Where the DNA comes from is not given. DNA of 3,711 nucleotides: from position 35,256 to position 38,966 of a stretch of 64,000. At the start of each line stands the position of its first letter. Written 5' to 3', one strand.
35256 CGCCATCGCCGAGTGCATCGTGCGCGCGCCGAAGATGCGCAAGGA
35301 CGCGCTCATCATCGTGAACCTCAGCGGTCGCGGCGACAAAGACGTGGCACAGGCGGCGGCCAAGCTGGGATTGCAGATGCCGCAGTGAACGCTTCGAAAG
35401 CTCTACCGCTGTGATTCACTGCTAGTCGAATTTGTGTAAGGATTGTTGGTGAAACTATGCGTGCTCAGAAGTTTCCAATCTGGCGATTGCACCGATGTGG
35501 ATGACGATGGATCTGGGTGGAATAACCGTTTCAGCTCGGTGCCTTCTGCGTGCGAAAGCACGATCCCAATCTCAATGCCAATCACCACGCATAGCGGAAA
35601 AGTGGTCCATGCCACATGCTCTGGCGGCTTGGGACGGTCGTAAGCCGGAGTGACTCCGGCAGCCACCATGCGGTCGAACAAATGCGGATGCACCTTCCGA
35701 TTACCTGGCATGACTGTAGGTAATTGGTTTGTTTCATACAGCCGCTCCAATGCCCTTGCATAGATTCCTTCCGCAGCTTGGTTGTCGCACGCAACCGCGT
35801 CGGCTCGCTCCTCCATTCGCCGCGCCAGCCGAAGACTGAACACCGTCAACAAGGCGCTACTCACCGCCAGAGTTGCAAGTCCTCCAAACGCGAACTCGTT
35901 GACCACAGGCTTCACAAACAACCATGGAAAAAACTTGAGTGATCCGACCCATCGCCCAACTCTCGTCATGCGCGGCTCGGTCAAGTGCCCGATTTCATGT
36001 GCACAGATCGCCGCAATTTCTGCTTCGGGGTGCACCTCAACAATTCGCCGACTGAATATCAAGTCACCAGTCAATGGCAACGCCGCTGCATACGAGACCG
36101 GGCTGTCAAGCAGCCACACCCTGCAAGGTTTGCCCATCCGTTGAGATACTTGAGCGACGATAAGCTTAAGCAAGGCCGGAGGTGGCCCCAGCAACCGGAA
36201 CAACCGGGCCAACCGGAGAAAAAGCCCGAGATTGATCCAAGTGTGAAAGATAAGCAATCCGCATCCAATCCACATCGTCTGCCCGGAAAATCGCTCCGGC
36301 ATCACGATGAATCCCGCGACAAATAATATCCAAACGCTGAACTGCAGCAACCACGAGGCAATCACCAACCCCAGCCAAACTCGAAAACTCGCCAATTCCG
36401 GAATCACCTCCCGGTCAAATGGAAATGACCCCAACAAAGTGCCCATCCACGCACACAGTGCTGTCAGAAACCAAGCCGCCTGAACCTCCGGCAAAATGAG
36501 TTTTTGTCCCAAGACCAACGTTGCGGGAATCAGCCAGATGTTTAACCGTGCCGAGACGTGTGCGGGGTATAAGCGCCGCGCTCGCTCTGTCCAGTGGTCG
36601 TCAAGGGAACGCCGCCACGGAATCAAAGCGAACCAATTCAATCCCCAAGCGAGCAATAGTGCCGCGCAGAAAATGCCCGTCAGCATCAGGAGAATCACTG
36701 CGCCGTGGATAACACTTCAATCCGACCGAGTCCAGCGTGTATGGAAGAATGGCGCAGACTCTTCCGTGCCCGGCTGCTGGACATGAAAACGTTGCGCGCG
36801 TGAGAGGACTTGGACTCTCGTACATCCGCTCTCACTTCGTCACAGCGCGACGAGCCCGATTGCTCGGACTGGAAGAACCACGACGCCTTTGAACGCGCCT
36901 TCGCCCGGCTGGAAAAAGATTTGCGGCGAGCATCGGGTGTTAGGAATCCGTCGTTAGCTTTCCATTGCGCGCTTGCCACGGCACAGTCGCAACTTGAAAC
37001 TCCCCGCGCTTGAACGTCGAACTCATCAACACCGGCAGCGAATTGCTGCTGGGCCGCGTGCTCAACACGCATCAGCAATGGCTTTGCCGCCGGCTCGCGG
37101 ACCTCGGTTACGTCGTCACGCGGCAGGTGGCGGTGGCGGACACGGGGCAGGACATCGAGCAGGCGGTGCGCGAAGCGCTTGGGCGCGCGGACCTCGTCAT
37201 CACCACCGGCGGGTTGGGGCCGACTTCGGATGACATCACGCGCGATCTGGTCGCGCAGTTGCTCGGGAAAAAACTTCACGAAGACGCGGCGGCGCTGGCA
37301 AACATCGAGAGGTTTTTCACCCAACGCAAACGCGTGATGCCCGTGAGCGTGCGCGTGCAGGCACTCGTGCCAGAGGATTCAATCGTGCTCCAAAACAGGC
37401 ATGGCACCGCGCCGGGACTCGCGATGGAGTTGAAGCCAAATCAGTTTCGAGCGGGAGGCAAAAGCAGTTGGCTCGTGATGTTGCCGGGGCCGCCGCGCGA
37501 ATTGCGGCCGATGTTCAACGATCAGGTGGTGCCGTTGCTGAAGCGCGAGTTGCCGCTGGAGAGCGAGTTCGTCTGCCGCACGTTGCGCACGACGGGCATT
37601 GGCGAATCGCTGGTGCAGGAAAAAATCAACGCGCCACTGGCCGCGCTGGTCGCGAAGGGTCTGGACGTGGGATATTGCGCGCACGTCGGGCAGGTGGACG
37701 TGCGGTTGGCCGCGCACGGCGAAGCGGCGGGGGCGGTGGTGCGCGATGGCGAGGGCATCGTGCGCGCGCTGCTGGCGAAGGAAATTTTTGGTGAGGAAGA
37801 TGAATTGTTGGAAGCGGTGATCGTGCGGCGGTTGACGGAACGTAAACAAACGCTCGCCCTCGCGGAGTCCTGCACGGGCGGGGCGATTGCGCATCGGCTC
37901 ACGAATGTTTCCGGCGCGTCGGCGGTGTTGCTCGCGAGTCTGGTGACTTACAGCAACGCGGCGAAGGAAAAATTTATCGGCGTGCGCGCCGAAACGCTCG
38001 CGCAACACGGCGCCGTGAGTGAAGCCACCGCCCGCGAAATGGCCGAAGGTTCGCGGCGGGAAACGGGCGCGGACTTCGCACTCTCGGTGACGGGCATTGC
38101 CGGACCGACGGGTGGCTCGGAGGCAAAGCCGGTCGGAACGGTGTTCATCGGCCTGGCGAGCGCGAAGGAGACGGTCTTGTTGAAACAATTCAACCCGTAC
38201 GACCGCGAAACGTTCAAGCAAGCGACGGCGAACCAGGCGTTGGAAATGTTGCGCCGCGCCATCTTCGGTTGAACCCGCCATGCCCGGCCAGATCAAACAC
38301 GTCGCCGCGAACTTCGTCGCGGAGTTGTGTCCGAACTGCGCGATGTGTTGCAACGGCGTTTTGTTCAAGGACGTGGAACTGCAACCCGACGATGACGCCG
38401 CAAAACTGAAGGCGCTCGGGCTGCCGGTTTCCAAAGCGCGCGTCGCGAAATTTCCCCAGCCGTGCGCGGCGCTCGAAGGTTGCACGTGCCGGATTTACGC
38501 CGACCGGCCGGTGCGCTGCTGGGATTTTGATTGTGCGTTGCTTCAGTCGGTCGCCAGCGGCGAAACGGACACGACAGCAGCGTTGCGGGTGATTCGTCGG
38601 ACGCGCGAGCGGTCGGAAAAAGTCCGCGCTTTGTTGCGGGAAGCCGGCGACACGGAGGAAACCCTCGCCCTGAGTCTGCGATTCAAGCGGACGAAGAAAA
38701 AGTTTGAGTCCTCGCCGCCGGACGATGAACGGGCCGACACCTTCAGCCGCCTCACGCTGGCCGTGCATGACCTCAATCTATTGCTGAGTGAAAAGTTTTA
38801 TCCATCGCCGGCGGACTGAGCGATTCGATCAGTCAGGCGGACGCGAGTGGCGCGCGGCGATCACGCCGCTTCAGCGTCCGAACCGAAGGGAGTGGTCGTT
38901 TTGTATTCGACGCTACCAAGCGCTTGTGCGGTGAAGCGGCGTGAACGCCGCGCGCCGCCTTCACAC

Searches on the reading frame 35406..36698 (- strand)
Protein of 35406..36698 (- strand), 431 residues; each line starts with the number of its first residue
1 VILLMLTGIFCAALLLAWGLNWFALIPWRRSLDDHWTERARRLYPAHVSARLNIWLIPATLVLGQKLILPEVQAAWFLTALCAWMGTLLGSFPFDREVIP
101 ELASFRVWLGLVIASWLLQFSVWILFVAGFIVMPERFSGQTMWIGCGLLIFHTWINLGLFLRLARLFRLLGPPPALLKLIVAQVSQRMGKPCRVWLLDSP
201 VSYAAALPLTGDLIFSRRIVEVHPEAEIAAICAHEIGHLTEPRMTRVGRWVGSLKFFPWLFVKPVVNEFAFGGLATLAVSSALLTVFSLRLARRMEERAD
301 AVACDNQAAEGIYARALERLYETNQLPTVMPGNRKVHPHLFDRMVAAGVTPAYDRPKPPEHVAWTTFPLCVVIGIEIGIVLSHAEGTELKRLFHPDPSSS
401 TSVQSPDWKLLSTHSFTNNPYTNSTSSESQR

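Call 30: search_protein_families(library=pfam, proteins=[window:35406-36698:-], max_evalue=0.001)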
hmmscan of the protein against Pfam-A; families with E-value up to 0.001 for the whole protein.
window:35406-36698:- (431 aa): 1 family
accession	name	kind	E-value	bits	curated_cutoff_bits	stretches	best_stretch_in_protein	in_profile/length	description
PF01435.24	Peptidase_M48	-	1.2e-10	41.9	20.3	1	187-346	20-181/186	Peptidase family M48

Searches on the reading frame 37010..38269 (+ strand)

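Call 51: search_protein_families(library=pfam, proteins=[window:37010-38269:+], max_evalue=0.001)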
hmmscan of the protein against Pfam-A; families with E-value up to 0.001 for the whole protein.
window:37010-38269:+ (420 aa): 3 families
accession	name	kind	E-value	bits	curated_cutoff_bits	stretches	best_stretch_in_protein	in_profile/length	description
PF02464.23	CinA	-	6.8e-55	185.4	23.5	1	267-417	4-154/155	Competence-damaged protein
PF00994.29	MoCF_biosynth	-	6.3e-33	113.9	26.6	1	5-178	2-143/144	Probable molybdopterin binding domain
PF18146.6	CinA_KH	-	1.5e-08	35.1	27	1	190-261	2-73/73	Damage-inducible protein CinA KH domain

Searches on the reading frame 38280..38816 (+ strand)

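Call 51: search_protein_families(library=pfam, proteins=[window:38280-38816:+], max_evalue=0.001)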
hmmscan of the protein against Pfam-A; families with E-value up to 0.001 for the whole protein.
window:38280-38816:+ (179 aa): 1 family
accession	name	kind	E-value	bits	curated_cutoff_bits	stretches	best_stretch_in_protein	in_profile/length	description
PF03692.20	CxxCxxCC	-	5.4e-05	24.2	23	1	17-82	2-68/85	Putative zinc- or iron-chelating domain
